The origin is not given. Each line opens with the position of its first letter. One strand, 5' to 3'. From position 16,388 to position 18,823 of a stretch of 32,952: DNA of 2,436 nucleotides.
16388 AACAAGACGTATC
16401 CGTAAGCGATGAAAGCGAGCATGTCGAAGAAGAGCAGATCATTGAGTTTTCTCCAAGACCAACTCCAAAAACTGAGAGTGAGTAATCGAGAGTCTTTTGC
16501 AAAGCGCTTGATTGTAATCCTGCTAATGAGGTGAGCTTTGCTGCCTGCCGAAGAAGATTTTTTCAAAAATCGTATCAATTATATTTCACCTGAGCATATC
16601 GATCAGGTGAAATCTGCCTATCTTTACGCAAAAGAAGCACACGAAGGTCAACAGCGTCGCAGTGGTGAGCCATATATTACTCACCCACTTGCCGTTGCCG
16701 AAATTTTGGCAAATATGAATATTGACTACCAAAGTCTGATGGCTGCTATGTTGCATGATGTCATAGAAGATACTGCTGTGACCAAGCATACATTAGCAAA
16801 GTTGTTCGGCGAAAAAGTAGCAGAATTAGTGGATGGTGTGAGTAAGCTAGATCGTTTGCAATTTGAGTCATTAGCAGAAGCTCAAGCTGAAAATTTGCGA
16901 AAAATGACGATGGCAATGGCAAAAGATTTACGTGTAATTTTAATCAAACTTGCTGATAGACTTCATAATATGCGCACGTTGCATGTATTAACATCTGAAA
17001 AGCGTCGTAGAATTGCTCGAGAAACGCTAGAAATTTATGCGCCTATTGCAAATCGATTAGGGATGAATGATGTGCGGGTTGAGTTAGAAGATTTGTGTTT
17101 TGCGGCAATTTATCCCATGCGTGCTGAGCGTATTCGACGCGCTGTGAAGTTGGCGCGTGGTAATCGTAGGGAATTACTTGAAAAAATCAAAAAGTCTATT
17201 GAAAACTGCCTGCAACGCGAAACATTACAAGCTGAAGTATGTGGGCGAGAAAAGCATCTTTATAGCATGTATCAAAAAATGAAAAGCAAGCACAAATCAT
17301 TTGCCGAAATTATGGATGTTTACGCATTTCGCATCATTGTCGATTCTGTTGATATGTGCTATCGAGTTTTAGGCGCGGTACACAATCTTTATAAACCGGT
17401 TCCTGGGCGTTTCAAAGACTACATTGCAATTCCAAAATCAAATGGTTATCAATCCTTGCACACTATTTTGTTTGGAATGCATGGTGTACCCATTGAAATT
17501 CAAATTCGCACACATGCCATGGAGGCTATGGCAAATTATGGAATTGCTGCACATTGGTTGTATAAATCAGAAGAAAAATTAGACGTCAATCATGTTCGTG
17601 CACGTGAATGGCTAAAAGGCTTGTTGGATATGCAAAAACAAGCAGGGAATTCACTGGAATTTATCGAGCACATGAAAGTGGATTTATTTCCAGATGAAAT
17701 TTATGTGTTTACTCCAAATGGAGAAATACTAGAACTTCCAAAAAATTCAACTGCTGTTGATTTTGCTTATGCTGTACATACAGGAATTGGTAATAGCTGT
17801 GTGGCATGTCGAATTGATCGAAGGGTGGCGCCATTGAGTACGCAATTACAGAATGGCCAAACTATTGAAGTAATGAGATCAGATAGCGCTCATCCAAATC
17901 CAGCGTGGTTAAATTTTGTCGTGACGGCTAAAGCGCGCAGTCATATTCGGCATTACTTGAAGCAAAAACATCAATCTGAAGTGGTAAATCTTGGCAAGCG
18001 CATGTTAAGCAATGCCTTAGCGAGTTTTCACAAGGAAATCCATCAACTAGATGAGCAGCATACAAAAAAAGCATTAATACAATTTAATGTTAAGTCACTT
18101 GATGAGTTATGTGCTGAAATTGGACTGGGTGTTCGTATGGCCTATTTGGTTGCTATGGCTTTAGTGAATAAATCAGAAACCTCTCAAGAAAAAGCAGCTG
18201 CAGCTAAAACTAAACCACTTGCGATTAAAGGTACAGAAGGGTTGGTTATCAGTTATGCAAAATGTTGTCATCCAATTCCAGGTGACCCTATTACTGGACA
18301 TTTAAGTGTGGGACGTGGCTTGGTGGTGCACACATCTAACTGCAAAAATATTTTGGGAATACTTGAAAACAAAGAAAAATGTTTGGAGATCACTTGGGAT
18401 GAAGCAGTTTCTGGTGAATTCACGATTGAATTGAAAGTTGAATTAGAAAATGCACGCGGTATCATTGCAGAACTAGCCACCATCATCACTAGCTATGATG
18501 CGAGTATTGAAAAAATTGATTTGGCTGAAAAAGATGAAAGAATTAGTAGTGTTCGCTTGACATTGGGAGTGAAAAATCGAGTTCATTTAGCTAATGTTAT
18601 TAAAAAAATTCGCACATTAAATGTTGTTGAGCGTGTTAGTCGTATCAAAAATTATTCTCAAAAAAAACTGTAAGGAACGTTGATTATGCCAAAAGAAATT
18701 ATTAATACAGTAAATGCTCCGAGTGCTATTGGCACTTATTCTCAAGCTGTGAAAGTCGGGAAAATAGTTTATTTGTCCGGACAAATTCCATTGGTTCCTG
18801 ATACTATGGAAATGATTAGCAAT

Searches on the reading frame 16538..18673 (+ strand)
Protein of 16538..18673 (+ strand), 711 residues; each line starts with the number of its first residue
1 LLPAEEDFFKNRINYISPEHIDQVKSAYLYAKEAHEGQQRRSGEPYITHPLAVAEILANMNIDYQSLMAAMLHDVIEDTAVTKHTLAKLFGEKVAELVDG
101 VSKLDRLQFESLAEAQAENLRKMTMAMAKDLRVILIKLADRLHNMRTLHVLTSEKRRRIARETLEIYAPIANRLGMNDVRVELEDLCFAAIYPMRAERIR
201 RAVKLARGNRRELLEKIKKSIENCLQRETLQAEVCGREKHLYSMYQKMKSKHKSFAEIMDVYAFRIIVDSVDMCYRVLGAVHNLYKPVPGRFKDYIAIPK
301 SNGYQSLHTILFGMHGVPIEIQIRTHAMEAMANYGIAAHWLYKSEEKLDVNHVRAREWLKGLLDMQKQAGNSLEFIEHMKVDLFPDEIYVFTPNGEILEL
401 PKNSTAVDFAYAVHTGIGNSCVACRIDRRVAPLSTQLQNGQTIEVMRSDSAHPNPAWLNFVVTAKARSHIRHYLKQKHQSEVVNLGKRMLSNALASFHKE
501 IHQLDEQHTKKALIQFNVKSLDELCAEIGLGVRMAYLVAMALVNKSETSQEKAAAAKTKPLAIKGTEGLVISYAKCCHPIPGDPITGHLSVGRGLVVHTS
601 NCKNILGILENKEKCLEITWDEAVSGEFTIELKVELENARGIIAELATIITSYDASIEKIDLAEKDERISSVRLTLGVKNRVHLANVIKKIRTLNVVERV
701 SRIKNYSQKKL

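Call 65: search_protein_families(library=ncbifam, proteins=[window:16538-18673:+], max_evalue=1e-10)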
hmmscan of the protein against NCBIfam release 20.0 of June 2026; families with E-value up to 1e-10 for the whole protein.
window:16538-18673:+ (711 aa): 3 families
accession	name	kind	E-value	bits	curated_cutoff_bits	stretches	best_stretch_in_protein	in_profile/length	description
NF008303.0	PRK11092.1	equivalog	7.6e-287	953.2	947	1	13-705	12-702/702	bifunctional GTP diphosphokinase/guanosine-3',5'-bis pyrophosphate 3'-pyrophosphohydrolase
TIGR00691.1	spoT_relA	subfamily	8.9e-240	797.7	499.2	1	27-699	1-684/687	RelA/SpoT family protein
NF008124.0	PRK10872.1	equivalog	1.8e-134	450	728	1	16-702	27-740/744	GTP diphosphokinase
